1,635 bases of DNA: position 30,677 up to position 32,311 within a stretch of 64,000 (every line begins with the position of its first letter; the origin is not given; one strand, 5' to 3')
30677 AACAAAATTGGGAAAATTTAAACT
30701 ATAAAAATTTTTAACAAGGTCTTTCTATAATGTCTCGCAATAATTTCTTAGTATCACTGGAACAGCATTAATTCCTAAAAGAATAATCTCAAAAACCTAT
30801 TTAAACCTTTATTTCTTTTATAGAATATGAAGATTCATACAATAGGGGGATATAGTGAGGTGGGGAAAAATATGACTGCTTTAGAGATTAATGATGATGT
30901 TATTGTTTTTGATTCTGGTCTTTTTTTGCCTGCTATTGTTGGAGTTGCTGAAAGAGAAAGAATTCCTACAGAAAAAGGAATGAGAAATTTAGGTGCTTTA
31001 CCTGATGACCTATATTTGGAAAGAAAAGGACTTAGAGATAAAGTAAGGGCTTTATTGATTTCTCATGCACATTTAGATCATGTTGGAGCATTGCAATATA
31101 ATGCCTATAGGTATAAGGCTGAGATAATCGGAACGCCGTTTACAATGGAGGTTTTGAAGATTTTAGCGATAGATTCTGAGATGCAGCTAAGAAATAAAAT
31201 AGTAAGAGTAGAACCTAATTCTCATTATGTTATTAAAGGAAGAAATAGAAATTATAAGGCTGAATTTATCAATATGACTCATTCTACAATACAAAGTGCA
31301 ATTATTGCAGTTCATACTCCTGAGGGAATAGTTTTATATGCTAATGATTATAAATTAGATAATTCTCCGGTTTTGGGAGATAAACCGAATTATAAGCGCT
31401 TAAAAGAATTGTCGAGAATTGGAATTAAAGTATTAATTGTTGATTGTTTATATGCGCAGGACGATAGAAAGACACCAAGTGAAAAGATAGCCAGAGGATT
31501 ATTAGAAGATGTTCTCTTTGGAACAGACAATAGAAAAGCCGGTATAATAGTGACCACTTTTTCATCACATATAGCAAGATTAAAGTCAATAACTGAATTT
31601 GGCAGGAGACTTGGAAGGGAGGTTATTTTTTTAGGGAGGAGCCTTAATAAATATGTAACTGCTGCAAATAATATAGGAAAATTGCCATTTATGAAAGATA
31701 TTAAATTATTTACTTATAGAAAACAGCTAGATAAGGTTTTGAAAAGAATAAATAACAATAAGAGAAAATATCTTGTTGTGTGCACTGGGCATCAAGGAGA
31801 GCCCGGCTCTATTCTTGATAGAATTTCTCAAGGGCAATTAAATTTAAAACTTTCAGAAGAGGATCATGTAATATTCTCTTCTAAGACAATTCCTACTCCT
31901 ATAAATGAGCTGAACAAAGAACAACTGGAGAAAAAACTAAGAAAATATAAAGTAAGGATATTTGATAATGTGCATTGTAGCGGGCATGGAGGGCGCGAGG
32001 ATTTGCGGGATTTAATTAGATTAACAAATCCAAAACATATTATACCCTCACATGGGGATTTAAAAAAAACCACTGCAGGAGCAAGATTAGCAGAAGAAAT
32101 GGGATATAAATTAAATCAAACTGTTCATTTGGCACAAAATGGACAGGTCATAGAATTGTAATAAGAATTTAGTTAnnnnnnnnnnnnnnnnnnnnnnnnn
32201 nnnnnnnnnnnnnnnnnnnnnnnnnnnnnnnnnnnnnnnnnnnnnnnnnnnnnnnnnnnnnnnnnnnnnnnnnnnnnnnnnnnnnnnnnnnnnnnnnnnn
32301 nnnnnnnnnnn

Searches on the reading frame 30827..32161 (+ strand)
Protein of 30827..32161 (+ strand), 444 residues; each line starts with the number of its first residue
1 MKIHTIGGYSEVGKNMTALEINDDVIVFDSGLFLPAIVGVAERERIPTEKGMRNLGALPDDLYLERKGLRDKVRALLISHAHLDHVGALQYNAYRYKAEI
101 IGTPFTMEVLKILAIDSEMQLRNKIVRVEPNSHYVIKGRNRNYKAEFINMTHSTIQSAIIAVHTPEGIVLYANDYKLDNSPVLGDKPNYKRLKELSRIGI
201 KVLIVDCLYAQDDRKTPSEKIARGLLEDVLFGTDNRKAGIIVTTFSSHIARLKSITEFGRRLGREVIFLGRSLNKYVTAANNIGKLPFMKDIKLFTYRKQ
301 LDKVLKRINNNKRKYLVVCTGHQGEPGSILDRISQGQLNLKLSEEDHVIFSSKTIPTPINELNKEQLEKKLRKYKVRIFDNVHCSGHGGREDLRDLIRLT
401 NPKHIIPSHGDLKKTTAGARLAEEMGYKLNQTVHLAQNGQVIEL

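Call 3: search_protein_families(library=pfam, proteins=[window:30827-32161:+], max_evalue=1)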
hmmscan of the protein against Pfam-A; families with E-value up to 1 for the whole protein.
window:30827-32161:+ (444 aa): 6 families
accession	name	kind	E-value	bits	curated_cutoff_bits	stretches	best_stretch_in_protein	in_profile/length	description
PF22505.1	RNase_J_b_CASP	-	4.4e-25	88.3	27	1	240-362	4-119/126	Ribonuclease J, beta-CASP domain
PF07521.17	RMMBL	-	3.9e-11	43.2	21.6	1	377-428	7-59/63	Zn-dependent metallo-hydrolase RNA specificity domain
PF00753.33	Lactamase_B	-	4.3e-08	33.8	22.7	1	14-104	6-75/196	Metallo-beta-lactamase superfamily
PF12706.13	Lactamase_B_2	-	0.00018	21.6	27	1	71-156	29-116/200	Beta-lactamase superfamily domain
PF02112.21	PDEase_II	-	0.0087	15.7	23.7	1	69-111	79-129/340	cAMP phosphodiesterases class-II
PF04055.27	Radical_SAM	-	0.14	12.8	29.5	1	299-406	28-130/166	Radical SAM superfamily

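Call 64: find_encoding_contigs(protein=window:30827-32161:+, flank=2000, max_places=8)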
Protein window:30827-32161:+ (444 aa): 4 contigs read that carry it; 2 places shown.
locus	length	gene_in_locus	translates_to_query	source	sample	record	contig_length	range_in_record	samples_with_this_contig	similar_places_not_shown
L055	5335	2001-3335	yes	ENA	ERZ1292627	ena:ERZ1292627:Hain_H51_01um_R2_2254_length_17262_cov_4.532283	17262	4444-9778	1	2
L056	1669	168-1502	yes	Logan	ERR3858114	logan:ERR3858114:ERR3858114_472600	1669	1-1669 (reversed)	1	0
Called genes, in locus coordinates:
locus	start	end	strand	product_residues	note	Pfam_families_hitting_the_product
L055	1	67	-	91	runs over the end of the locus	-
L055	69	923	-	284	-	PF10459:Peptidase_S46 (faint), PF00089:Trypsin, PF13365:Trypsin_2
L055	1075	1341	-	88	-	-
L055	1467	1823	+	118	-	-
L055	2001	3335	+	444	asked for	PF00753:Lactamase_B, PF22505:RNase_J_b_CASP, PF07521:RMMBL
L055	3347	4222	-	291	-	-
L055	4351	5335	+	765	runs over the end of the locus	PF13229:Beta_helix, PF05048:NosD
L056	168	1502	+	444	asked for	PF00753:Lactamase_B, PF22505:RNase_J_b_CASP, PF07521:RMMBL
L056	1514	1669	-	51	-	?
